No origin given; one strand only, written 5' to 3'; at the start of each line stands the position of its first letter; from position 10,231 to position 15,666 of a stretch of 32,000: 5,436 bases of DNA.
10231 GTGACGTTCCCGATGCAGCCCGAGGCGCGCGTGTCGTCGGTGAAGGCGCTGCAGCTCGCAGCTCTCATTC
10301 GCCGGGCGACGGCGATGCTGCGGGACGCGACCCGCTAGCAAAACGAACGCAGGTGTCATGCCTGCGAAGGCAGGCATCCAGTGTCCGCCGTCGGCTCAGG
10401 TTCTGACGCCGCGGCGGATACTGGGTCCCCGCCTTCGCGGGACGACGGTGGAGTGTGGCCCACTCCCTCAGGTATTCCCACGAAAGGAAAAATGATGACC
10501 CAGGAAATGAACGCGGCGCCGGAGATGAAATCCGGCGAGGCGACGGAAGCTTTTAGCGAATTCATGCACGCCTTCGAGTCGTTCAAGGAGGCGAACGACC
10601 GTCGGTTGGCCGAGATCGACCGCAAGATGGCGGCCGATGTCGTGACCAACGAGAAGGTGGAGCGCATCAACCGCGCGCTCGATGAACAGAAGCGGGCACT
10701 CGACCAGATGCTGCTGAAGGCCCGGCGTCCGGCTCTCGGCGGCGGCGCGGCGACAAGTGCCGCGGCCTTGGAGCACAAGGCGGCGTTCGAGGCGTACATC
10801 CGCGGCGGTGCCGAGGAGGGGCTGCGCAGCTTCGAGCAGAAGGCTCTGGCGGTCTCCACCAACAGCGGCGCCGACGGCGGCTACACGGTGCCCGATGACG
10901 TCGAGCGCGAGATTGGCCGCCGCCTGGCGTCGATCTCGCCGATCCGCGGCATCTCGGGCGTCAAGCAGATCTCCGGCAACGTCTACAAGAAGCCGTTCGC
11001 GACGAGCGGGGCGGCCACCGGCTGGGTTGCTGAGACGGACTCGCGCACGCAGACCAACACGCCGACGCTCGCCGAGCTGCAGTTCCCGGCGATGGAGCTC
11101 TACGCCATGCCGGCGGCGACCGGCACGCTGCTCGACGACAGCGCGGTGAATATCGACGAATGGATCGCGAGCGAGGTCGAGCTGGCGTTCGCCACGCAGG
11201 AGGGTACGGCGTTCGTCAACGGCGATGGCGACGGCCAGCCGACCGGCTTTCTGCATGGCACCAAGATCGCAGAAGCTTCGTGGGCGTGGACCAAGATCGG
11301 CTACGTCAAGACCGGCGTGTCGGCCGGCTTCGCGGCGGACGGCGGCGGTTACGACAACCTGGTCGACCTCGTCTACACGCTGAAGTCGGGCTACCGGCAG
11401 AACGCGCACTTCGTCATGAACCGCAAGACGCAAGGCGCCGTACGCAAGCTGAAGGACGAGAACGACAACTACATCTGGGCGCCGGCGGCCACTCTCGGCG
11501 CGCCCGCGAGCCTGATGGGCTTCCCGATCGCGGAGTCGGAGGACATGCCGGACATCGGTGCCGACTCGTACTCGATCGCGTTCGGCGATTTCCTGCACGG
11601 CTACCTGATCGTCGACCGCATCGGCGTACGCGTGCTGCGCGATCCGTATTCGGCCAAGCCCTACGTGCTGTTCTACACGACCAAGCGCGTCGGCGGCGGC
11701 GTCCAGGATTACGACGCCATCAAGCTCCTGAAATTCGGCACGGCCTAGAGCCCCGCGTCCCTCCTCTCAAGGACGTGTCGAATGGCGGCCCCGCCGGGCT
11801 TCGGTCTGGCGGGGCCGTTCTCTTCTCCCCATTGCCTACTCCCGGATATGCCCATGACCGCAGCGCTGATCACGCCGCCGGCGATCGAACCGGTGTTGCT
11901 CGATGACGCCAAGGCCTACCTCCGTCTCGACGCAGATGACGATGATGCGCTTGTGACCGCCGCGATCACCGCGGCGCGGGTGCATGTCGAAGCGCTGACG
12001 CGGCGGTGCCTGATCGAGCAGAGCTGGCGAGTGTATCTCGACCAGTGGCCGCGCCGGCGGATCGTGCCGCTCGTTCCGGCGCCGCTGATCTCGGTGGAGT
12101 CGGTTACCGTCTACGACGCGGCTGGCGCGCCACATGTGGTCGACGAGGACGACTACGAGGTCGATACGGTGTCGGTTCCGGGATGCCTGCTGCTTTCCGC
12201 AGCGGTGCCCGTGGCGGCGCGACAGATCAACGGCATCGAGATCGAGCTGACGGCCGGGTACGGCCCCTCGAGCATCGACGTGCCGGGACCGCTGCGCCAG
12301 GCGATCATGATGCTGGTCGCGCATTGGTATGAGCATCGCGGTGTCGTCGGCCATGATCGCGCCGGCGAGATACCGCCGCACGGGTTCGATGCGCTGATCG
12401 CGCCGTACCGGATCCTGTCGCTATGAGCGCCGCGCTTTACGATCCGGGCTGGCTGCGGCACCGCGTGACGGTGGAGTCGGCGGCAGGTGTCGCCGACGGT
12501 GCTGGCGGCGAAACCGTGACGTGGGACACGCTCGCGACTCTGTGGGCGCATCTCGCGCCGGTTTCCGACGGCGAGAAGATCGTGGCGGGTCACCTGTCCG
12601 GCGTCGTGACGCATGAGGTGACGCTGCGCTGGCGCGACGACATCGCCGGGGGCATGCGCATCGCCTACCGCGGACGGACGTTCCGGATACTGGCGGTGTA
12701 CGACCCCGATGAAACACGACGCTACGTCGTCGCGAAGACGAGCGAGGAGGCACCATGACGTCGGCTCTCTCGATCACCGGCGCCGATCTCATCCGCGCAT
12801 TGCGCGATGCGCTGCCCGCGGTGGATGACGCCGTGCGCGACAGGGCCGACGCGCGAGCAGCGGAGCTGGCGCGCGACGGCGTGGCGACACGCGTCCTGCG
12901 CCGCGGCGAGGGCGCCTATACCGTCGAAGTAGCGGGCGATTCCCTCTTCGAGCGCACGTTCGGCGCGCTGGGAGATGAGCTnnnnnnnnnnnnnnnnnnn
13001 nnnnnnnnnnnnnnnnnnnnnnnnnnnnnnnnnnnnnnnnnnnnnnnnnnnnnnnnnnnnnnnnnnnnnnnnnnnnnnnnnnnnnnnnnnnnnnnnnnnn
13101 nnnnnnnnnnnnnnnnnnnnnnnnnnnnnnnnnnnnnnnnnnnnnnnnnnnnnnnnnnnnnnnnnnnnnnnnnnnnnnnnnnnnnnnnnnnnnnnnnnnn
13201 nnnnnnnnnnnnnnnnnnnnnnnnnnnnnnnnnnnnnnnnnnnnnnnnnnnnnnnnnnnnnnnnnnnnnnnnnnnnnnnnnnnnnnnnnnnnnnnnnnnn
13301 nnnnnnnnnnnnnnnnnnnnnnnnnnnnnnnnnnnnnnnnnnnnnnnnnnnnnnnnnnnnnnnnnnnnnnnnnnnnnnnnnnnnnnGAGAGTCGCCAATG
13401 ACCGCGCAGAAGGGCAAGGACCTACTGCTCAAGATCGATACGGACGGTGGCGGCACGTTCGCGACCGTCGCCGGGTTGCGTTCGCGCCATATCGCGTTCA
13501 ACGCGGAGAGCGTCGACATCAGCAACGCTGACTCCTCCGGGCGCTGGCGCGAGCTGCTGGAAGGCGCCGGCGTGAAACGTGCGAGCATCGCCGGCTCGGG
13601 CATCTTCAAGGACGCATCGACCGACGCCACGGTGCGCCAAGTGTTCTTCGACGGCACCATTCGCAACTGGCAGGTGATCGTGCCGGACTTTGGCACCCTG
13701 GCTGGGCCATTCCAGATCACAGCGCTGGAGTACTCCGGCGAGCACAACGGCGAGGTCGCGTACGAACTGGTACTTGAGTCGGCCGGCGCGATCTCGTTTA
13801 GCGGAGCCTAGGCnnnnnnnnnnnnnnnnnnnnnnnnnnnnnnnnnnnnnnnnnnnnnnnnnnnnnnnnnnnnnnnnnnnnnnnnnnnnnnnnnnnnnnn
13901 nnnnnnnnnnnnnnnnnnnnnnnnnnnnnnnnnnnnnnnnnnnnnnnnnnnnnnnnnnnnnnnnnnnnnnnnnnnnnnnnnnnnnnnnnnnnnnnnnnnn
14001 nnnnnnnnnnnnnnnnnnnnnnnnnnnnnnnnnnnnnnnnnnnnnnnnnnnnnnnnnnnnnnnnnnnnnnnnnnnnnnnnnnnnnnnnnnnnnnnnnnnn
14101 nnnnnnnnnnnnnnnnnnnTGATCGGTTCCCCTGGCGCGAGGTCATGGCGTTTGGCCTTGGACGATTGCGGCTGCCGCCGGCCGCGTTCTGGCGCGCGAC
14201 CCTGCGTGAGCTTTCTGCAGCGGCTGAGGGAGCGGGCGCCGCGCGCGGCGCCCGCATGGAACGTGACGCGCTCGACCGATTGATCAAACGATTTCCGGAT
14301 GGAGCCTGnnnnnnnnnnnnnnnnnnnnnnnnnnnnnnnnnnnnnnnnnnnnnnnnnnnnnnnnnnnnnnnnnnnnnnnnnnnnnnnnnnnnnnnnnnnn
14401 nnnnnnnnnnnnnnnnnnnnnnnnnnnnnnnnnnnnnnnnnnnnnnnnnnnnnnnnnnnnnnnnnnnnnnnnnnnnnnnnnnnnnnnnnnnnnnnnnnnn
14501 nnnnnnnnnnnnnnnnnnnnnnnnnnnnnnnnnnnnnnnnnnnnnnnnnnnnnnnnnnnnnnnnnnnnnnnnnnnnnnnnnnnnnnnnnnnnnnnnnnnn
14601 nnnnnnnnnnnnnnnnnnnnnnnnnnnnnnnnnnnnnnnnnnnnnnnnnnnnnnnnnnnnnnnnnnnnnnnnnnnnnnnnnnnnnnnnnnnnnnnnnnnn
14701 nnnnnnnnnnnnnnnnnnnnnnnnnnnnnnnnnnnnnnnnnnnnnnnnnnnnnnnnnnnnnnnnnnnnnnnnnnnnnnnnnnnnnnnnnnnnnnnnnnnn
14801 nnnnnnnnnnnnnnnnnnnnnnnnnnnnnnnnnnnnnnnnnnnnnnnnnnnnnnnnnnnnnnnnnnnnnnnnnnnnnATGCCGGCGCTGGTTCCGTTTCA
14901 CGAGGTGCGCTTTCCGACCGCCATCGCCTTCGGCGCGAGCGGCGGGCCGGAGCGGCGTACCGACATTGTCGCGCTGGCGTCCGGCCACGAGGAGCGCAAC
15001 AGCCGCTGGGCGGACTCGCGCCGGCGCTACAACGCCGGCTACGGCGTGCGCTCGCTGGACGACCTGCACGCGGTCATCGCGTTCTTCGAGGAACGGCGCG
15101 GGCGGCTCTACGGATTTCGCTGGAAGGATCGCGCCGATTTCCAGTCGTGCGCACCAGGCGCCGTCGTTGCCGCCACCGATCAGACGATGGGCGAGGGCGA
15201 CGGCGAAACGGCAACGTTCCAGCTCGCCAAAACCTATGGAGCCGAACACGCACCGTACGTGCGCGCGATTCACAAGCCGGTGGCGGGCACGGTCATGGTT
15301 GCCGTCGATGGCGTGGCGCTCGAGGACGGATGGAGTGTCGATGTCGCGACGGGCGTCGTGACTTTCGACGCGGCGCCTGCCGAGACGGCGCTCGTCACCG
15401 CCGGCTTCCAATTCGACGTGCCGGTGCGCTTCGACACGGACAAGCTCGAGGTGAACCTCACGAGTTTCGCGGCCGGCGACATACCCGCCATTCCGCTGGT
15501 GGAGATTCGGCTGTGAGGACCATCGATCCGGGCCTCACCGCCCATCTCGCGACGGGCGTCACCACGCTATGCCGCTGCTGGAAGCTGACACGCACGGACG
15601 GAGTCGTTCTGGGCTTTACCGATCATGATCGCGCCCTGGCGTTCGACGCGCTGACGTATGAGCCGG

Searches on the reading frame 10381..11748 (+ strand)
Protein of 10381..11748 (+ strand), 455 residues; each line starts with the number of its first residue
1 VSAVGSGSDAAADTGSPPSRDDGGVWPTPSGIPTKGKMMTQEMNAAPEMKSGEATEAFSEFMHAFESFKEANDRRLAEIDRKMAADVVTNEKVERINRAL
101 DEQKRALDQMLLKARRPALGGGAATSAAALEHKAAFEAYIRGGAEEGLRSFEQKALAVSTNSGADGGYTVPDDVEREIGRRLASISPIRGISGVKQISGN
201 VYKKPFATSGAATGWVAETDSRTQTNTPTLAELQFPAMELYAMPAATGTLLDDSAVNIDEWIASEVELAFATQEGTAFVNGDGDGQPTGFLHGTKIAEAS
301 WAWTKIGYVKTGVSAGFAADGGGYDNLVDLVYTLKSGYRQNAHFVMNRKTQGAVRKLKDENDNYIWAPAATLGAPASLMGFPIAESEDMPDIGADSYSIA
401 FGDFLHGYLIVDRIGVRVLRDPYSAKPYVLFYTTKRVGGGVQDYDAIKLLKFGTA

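Call 85: search_protein_families(library=pfam, proteins=[window:10381-11748:+], max_evalue=0.0001)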
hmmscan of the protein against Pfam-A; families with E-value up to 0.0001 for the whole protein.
window:10381-11748:+ (455 aa): 1 family
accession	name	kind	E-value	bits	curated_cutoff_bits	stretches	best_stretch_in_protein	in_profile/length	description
PF05065.19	Phage_capsid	-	2.7e-89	299.7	24.2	1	166-452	1-280/280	Phage capsid family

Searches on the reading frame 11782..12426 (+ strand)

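Call 85: search_protein_families(library=pfam, proteins=[window:11782-12426:+], max_evalue=0.0001)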
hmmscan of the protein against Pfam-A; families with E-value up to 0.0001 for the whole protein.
window:11782-12426:+ (214 aa): 1 family
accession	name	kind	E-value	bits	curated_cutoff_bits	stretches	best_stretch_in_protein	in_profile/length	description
PF05135.19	Phage_connect_1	-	2.4e-09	37.9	21.2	0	40-77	4-41/101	Phage gp6-like head-tail connector protein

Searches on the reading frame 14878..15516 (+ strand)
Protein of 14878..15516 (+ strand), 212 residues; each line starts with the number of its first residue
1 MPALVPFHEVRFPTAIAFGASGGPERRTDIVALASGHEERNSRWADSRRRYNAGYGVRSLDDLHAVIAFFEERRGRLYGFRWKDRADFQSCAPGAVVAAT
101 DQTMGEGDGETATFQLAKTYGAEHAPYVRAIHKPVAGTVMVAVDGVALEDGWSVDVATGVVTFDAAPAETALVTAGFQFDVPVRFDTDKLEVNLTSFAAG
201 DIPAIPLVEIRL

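Call 85: search_protein_families(library=pfam, proteins=[window:14878-15516:+], max_evalue=0.0001)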
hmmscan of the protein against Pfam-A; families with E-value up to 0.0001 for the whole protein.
window:14878-15516:+ (212 aa): 1 family
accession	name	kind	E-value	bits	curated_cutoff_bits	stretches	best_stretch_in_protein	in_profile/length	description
PF09343.15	DUF2460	-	3.5e-92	307.9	30.4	1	8-211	1-205/205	Conserved hypothetical protein 2217 (DUF2460)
